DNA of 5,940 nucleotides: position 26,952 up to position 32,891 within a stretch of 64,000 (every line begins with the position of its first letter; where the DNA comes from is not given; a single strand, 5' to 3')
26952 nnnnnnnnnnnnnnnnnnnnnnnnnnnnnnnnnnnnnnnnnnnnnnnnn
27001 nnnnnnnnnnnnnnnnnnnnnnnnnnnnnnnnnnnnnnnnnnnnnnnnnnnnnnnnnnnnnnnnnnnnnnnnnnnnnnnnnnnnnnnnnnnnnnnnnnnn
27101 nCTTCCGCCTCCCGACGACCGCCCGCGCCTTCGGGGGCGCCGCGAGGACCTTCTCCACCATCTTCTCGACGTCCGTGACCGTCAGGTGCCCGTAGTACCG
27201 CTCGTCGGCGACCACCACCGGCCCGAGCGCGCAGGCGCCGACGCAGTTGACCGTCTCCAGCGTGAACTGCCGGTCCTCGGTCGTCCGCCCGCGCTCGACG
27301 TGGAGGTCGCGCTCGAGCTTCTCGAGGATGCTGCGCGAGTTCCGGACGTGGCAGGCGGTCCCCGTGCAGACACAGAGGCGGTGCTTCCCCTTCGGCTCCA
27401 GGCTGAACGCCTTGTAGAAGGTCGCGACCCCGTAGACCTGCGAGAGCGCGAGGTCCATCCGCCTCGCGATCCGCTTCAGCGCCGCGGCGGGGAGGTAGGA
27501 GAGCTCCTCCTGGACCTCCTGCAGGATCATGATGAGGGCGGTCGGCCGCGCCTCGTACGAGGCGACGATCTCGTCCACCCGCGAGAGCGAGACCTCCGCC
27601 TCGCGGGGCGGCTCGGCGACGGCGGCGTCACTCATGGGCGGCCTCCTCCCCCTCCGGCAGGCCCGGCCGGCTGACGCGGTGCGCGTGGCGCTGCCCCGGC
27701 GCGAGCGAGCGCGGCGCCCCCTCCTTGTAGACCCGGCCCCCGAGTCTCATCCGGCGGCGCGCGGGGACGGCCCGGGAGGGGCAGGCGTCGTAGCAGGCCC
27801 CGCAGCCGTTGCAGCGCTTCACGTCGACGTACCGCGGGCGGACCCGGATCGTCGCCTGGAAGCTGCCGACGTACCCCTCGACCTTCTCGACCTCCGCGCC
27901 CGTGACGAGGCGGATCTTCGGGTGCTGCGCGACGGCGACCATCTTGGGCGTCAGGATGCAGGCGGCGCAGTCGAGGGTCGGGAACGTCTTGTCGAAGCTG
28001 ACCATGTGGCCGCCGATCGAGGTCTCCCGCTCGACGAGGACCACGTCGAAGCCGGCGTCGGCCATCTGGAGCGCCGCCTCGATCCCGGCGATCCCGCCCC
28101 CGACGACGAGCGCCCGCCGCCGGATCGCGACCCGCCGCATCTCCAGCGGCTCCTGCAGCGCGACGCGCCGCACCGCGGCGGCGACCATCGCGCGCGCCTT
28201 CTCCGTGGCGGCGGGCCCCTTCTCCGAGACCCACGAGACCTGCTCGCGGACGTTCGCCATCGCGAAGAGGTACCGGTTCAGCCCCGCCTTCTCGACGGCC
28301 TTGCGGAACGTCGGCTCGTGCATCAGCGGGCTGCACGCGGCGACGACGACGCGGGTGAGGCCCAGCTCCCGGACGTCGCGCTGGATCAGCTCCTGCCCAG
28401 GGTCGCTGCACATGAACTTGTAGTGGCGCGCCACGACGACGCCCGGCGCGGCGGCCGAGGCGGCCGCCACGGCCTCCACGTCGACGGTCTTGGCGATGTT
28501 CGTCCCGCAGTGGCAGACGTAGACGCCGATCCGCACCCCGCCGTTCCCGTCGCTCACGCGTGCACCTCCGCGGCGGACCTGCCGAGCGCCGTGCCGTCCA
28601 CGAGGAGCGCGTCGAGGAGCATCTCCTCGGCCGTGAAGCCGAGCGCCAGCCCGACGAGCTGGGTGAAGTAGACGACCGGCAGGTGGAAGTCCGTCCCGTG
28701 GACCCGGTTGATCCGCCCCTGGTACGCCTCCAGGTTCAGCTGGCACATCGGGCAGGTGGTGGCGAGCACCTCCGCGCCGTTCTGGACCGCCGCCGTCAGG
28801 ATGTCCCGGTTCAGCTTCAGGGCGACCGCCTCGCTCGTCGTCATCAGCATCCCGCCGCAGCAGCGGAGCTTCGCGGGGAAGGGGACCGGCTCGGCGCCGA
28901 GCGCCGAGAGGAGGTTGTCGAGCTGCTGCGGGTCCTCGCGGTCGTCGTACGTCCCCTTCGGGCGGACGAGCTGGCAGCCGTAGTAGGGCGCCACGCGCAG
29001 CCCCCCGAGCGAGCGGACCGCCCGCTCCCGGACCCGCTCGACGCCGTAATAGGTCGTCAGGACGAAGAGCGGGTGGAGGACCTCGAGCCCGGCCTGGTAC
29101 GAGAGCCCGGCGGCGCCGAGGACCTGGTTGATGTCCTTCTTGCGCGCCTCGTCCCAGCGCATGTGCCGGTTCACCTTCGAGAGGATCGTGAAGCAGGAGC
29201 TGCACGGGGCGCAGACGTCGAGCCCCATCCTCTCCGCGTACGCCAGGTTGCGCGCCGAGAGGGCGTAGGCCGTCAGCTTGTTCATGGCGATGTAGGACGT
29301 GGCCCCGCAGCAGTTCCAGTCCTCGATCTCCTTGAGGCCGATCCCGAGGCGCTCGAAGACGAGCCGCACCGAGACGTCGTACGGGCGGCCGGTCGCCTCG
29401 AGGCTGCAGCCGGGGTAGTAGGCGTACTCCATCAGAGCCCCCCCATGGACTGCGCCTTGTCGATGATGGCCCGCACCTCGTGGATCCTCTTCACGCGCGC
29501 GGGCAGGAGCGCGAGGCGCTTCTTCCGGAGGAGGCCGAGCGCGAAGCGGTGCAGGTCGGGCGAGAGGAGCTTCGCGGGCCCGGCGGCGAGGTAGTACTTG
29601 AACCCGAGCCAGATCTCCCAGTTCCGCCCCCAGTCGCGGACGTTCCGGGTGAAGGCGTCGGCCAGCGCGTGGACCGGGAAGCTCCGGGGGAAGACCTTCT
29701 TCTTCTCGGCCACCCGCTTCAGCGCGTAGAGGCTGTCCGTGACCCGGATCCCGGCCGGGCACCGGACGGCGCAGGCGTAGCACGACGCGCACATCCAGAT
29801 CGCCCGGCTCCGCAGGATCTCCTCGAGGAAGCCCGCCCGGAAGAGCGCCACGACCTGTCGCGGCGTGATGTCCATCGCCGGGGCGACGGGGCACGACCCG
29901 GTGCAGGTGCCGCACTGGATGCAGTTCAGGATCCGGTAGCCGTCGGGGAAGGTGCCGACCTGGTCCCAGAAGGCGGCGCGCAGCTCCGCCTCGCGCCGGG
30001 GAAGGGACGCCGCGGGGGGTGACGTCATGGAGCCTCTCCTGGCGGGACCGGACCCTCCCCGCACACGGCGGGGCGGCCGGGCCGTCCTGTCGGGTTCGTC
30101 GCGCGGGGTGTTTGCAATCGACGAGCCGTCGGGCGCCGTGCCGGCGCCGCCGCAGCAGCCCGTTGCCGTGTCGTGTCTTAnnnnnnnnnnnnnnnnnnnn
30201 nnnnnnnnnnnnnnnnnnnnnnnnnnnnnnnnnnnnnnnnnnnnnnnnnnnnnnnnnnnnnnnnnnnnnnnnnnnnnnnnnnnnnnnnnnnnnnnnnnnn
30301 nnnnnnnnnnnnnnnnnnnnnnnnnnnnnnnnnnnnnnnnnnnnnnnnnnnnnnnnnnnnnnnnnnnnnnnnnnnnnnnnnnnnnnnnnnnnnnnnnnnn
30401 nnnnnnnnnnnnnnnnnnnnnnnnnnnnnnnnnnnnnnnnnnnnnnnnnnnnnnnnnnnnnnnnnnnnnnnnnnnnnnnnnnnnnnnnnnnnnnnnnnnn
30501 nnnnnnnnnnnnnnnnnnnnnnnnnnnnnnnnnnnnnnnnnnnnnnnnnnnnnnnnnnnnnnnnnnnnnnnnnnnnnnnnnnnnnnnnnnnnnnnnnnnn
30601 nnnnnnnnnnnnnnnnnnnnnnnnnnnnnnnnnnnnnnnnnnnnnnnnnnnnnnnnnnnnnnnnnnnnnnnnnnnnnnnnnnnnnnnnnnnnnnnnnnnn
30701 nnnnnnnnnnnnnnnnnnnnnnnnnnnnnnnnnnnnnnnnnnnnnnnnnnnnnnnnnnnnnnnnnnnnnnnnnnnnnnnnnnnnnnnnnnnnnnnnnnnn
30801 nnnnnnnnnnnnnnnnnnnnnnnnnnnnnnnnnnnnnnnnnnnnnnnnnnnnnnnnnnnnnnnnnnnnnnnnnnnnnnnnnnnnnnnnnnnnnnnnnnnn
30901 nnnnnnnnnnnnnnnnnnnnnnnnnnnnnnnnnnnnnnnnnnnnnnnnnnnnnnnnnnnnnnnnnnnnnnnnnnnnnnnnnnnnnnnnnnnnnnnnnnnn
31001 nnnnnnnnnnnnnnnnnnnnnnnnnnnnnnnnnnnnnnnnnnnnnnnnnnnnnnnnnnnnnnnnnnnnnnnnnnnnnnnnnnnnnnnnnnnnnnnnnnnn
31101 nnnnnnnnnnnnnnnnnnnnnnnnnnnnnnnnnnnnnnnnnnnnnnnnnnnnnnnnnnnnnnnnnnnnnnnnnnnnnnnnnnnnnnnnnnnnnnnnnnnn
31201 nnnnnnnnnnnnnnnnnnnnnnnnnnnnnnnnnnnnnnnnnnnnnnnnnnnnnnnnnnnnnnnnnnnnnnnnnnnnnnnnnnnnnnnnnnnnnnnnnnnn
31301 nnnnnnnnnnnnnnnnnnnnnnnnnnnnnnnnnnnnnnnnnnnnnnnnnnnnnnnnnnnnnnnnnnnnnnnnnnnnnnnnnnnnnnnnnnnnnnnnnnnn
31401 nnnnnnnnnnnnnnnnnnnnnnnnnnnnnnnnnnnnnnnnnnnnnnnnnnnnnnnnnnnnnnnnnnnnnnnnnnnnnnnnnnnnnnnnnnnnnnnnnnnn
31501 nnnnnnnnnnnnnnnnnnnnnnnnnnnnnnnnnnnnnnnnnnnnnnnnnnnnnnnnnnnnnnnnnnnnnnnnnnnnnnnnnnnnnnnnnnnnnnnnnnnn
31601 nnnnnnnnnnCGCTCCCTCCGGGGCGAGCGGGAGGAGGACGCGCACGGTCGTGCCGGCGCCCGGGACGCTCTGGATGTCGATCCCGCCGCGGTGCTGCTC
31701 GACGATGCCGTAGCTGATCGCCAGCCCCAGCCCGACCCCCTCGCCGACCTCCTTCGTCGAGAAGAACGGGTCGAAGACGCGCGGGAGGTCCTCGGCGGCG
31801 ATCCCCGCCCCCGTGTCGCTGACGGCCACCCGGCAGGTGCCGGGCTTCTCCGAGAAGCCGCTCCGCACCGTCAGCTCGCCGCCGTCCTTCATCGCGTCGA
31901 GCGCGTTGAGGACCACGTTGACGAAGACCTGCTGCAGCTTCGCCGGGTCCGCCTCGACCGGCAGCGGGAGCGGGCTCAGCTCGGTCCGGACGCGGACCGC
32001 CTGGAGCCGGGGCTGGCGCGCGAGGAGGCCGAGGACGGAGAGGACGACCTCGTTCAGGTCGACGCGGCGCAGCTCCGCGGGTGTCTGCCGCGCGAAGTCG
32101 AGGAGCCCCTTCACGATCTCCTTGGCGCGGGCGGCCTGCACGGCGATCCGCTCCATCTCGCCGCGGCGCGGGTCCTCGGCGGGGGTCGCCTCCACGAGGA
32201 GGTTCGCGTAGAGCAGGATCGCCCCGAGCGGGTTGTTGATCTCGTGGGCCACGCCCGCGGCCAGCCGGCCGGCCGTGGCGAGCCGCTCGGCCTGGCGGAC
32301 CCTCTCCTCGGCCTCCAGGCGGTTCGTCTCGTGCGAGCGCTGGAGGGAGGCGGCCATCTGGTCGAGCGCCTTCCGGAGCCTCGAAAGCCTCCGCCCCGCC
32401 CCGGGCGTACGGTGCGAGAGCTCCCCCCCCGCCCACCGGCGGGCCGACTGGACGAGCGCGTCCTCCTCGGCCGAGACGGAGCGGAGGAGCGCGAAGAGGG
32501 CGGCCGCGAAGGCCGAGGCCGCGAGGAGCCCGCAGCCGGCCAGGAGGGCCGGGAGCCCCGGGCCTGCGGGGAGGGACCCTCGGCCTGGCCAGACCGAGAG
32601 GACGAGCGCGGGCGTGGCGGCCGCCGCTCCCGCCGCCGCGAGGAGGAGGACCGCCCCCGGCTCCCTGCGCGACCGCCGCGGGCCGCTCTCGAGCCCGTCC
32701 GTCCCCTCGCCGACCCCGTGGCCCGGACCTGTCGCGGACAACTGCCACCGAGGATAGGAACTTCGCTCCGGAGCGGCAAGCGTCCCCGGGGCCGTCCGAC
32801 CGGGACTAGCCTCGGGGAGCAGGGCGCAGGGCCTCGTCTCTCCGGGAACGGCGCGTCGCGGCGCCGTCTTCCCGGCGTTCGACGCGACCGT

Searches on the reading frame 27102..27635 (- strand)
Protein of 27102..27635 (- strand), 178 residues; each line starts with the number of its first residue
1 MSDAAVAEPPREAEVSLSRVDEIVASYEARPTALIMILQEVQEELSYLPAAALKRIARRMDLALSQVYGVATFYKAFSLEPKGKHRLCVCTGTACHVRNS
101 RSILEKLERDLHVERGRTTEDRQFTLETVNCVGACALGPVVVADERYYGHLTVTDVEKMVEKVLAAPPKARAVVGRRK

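Call 6: search_protein_families(library=pfam, proteins=[window:27102-27635:-], max_evalue=0.01)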
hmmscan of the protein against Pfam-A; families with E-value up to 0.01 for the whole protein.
window:27102-27635:- (178 aa): 1 family
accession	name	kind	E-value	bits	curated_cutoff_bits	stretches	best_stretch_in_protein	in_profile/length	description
PF01257.25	2Fe-2S_thioredx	-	2.5e-49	167.3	24.8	1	20-163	1-144/145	Thioredoxin-like [2Fe-2S] ferredoxin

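Call 7: search_protein_families(library=ncbifam, proteins=[window:27102-27635:-], max_evalue=0.001)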
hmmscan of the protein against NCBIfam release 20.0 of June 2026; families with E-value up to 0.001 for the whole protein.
window:27102-27635:- (178 aa): 10 families
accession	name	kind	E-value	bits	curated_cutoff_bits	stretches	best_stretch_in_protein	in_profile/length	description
NF005747.0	PRK07571.1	equivalog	3e-46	157.2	224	1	15-164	20-169/173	bidirectional hydrogenase complex protein HoxE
NF005722.0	PRK07539.1-2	equivalog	5e-40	137.1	141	1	18-162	11-155/157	NADH-quinone oxidoreductase subunit NuoE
NF004638.0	PRK05988.1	equivalog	7.7e-39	133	198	1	14-163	8-157/159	formate dehydrogenase subunit gamma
TIGR01958.1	nuoE_fam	subfamily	1.4e-36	125.9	142.4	1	20-162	2-146/148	NADH-quinone oxidoreductase subunit NuoE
NF005725.0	PRK07539.1-5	equivalog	4.3e-34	117.7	220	1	16-163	21-171/174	NADH-quinone oxidoreductase subunit NuoE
NF005721.0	PRK07539.1-1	equivalog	7.6e-32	110.7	308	1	18-166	32-180/292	NADH-quinone oxidoreductase subunit NuoE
NF005723.0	PRK07539.1-3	equivalog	1.1e-26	93.6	226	1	16-163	6-156/158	NADH-quinone oxidoreductase subunit NuoE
NF005724.0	PRK07539.1-4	equivalog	1.2e-25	90.7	280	1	30-166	38-175/240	NADH-quinone oxidoreductase subunit NuoE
NF009040.0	PRK12373.1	equivalog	3.1e-20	73.3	514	1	32-165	37-171/400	NADH-quinone oxidoreductase subunit E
NF041612.1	fdxn_Clost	equivalog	2.9e-05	24.6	150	1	94-164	23-91/102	2Fe-2S ferredoxin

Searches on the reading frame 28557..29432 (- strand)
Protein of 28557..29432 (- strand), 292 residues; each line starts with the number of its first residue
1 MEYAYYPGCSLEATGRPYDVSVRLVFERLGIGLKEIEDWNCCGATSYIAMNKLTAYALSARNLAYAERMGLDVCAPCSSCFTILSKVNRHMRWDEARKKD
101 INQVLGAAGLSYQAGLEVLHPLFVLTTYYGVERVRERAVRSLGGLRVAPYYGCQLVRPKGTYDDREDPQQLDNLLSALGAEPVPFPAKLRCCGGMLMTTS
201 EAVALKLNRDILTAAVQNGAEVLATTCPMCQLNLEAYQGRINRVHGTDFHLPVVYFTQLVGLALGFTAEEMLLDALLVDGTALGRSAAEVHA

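Call 6: search_protein_families(library=pfam, proteins=[window:28557-29432:-], max_evalue=0.01)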
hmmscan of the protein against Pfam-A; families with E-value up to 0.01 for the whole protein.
window:28557-29432:- (292 aa): 1 family
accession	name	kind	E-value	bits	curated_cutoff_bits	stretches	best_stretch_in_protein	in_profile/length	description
PF02754.22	CCG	-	2.1e-26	92.2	20.6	2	147-234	1-84/85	Cysteine-rich domain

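Call 7: search_protein_families(library=ncbifam, proteins=[window:28557-29432:-], max_evalue=0.001)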
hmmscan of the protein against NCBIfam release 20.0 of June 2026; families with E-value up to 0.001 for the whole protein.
window:28557-29432:- (292 aa): 8 families
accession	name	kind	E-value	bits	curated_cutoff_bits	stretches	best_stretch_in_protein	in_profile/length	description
NF042965.1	MFR_anch_SdhE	equivalog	4.9e-61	206.8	500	1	1-284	1-282/282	8-methylmenaquinol:fumarate reductase membrane anchor subunit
TIGR03288.1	CoB_CoM_SS_B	equivalog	8.2e-55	186.1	345.15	1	2-280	1-283/290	CoB--CoM heterodisulfide reductase subunit B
NF041780.1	hetero_SS_HdrB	equivalog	1.5e-25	90.2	450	1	19-269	22-286/304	ferredoxin:CoB-CoM heterodisulfide reductase subunit HdrB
NF045670.1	quin_L_LdhH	equivalog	6.5e-09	34.6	800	1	4-235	470-686/706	L-lactate dehydrogenase (quinone) large subunit LdhH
NF008369.0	PRK11168.1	equivalog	2.1e-06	26.9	278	0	4-88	170-256/401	anaerobic glycerol-3-phosphate dehydrogenase subunit C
NF004898.0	PRK06259.1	equivalog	3.4e-06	26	385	1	3-237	264-466/488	fumarate reductase (CoM/CoB) subunit TfrB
NF045663.1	diclust_near_Sec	equivalog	0.0003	19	530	0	2-93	421-512/759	pyridine nucleotide-disulfide oxidoreductase/dicluster-binding protein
NF008434.0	PRK11274.1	equivalog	0.00072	18.6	333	0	8-62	175-229/409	glycolate oxidase subunit GlcF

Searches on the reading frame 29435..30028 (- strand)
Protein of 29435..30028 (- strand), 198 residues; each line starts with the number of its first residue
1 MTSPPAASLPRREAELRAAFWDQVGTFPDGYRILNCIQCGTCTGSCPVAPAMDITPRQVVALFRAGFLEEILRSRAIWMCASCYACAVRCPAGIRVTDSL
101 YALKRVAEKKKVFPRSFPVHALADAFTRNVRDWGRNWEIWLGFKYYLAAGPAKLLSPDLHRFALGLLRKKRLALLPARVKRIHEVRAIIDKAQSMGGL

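Call 6: search_protein_families(library=pfam, proteins=[window:29435-30028:-], max_evalue=0.01)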
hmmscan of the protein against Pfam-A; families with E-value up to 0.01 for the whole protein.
window:29435-30028:- (198 aa): 8 families
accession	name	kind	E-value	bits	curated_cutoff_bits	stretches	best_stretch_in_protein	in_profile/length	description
PF13183.11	Fer4_8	-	2e-11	44.7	27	1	34-94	3-68/68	4Fe-4S dicluster domain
PF13534.11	Fer4_17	-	1e-09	39.2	22.2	1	35-94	1-60/61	4Fe-4S dicluster domain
PF13187.11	Fer4_9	-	5.7e-08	33.1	27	1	35-93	1-50/52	4Fe-4S dicluster domain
PF12838.12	Fer4_7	-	9.9e-06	26.4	27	1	35-94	1-52/52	4Fe-4S dicluster domain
PF17179.9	Fer4_22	-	0.00011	23.4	27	0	14-48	59-93/95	4Fe-4S dicluster domain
PF13237.11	Fer4_10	-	0.00013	22.3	25.5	1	35-91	8-53/53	4Fe-4S dicluster domain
PF13484.11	Fer4_16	-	0.00079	20.6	30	0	80-94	2-16/66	4Fe-4S double cluster binding domain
PF12797.12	Fer4_2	-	0.0028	18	24.5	1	35-48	9-22/22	4Fe-4S binding domain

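Call 7: search_protein_families(library=ncbifam, proteins=[window:29435-30028:-], max_evalue=0.001)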
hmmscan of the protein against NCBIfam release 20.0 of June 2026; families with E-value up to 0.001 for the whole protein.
window:29435-30028:- (198 aa): 17 families
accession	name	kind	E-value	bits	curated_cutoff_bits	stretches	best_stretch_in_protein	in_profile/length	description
TIGR03290.1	CoB_CoM_SS_C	equivalog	8.5e-24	84.2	160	1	35-117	3-85/144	CoB--CoM heterodisulfide reductase subunit C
NF041779.1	hetero_SS_HdrC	equivalog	1.1e-15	57.6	350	1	31-109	28-105/198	ferredoxin:CoB-CoM heterodisulfide reductase subunit HdrC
NF038018.1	qmoC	equivalog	2.5e-15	56.8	300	1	33-115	17-99/360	quinone-interacting membrane-bound oxidoreductase complex subunit QmoC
NF041890.1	hdrC_Methbact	equivalog_domain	4.8e-15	55.6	270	1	31-109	26-103/192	ferredoxin:CoB-CoM heterodisulfide reductase subunit HdrC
NF042952.1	MFR_FeS_SdhB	equivalog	3.8e-09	36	600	1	75-143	199-266/320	8-methylmenaquinol:fumarate reductase iron-sulfur subunit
NF008369.0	PRK11168.1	equivalog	2.2e-07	30.1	278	1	35-100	12-80/401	anaerobic glycerol-3-phosphate dehydrogenase subunit C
TIGR01945.1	rnfC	subfamily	3.5e-07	29.1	245.95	1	35-107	364-431/435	RnfABCDGE type electron transport complex subunit C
NF041837.1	rnfC_Methano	equivalog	3.1e-06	26.3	650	1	34-100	358-419/438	Rnf electron transport complex subunit RnfC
TIGR03379.1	glycerol3P_GlpC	equivalog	5.2e-06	25.4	279.9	1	35-111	6-85/397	anaerobic glycerol-3-phosphate dehydrogenase subunit GlpC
NF004616.0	PRK05950.1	subfamily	1.7e-05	24.1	228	1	33-109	146-235/238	succinate dehydrogenase iron-sulfur subunit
NF058577.1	FdxA_fam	equivalog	3.4e-05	23.9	65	0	35-48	8-21/52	4Fe-4S ferredoxin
NF009226.0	PRK12576.1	equivalog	5e-05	22.8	344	1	31-117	151-244/317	succinate dehydrogenase/fumarate reductase iron-sulfur subunit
NF004898.0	PRK06259.1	equivalog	0.00022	20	385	1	31-111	131-220/488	fumarate reductase (CoM/CoB) subunit TfrB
NF003454.1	PRK05035.1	equivalog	0.00024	19.7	345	1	34-96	367-424/556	electron transport complex subunit RsxC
TIGR00384.1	dhsB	subfamily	0.00025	20.6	88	0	32-103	138-221/222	succinate dehydrogenase and fumarate reductase iron-sulfur protein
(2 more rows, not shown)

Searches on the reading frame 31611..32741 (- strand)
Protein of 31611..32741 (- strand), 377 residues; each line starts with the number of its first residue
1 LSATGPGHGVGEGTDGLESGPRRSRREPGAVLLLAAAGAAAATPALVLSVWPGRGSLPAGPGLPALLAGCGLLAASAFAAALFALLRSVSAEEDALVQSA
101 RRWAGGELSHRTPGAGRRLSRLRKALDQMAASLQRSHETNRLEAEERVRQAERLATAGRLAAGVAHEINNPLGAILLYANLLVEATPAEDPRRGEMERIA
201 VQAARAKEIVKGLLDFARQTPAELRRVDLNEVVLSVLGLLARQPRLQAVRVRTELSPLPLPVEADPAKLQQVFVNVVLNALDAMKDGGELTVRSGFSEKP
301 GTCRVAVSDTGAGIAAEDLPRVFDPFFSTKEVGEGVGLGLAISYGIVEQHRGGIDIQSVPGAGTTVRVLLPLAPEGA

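Call 36: search_protein_families(library=pfam, proteins=[window:31611-32741:-], max_evalue=0.0001)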
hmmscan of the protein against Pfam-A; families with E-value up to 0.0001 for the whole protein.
window:31611-32741:- (377 aa): 2 families
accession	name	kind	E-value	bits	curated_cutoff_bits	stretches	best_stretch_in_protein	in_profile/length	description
PF02518.31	HATPase_c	-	5.3e-26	91.7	26.4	1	265-373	2-110/111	Histidine kinase-, DNA gyrase B-, and HSP90-like ATPase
PF00512.31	HisKA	-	1.8e-12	47.6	26.9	1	158-219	3-63/66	His Kinase A (phospho-acceptor) domain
